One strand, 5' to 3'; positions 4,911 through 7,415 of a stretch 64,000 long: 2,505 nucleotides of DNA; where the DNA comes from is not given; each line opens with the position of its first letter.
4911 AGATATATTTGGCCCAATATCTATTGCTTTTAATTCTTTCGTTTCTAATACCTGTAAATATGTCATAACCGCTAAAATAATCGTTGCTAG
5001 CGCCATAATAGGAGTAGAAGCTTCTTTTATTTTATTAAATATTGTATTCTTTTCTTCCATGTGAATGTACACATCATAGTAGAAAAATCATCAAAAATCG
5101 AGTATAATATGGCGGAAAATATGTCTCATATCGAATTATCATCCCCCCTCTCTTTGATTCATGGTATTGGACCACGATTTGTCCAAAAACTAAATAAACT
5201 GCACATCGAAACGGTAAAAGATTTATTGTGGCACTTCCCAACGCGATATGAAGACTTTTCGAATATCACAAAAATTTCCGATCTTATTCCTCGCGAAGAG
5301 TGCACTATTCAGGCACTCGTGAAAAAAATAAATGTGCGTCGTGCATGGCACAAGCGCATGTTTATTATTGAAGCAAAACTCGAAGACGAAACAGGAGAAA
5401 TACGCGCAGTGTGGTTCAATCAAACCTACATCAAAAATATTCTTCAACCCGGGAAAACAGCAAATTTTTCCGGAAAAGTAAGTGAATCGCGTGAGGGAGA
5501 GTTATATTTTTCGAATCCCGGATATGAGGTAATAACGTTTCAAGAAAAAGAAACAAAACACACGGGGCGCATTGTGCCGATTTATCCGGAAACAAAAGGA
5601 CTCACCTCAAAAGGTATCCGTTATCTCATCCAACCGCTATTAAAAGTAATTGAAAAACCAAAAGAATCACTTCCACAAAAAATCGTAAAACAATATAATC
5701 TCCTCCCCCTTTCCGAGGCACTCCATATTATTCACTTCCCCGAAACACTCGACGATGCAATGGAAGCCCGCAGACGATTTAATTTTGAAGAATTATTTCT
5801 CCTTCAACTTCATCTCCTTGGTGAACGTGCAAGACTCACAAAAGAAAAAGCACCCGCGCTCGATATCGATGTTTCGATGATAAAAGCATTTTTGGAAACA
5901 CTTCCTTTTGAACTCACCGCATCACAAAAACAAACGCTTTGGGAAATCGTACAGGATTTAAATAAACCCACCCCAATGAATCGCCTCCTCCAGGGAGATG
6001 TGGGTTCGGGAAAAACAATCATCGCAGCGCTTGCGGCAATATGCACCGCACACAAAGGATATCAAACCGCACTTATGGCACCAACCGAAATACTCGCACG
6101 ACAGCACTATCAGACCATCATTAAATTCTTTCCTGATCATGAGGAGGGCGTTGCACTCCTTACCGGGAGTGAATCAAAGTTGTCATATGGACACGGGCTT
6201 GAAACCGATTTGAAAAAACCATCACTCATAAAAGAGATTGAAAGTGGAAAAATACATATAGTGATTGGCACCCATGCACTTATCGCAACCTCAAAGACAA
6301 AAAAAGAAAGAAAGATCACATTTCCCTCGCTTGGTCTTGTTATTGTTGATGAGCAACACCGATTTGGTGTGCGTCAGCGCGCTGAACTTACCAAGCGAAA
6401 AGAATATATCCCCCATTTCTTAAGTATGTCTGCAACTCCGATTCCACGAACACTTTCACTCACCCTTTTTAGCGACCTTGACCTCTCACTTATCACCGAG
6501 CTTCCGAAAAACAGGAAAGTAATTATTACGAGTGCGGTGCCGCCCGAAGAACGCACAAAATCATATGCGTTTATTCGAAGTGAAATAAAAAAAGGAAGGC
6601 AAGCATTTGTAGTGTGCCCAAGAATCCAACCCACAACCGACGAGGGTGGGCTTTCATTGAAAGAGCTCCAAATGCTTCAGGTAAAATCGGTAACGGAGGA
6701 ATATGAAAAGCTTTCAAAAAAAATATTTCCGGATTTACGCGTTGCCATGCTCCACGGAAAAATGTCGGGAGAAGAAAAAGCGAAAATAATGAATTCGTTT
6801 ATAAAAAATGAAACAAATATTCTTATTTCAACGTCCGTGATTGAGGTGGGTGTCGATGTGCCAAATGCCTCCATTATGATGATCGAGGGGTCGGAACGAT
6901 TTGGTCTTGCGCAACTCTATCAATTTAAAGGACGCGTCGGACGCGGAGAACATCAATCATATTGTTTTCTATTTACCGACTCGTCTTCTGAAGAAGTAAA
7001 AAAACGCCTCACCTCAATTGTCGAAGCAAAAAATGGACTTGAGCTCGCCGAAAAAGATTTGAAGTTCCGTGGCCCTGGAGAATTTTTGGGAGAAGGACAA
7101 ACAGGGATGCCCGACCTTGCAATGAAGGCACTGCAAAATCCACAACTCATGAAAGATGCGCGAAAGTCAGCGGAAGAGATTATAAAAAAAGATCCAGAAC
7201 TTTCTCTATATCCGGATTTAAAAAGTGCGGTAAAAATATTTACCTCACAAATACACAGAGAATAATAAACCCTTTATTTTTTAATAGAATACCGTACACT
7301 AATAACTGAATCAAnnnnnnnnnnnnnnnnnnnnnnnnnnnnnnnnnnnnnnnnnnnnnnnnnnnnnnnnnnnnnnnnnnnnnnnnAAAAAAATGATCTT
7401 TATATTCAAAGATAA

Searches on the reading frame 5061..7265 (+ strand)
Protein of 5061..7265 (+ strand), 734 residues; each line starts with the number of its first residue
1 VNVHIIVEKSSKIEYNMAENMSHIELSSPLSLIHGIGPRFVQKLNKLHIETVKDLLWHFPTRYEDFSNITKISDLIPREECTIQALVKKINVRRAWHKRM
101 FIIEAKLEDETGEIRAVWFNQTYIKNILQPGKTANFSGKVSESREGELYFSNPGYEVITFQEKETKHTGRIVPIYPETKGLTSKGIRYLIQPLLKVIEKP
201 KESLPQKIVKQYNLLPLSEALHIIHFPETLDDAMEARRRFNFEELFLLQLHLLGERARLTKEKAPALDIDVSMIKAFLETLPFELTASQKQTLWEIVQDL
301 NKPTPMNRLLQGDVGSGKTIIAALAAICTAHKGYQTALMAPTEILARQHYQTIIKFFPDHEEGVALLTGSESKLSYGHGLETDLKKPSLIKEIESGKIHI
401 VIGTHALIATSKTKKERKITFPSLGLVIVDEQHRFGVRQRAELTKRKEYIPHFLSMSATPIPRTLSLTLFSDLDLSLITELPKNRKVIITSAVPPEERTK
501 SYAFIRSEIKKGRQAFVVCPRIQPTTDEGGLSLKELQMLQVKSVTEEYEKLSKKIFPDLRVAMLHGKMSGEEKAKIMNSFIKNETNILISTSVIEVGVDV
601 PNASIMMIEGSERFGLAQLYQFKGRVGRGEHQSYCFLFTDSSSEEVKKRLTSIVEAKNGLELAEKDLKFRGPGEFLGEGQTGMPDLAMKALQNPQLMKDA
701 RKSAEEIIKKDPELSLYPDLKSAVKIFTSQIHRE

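Call 51: search_protein_families(library=pfam, proteins=[window:5061-7265:+], max_evalue=0.00001)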
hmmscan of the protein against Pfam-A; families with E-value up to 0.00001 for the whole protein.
window:5061-7265:+ (734 aa): 6 families
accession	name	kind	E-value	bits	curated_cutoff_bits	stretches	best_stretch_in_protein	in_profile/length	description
PF17191.10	RecG_wedge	-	5.3e-29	101.3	23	1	32-192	4-157/162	RecG wedge domain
PF00270.35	DEAD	-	1.6e-22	80.5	26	1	306-464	15-163/167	DEAD/DEAH box helicase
PF00271.37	Helicase_C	-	8e-18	65.1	23.5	1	510-628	13-108/110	Helicase conserved C-terminal domain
PF04851.21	ResIII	-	5.1e-13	49.7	22.5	1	283-460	2-162/164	Type III restriction enzyme, res subunit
PF19833.4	RecG_dom3_C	-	1.6e-08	34.9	26.8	1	658-715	3-62/87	ATP-dependent DNA helicase RecG, domain 3, C-terminal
PF01336.31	tRNA_anti-codon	-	5.6e-07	29.8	27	1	102-158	17-75/75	OB-fold nucleic acid binding domain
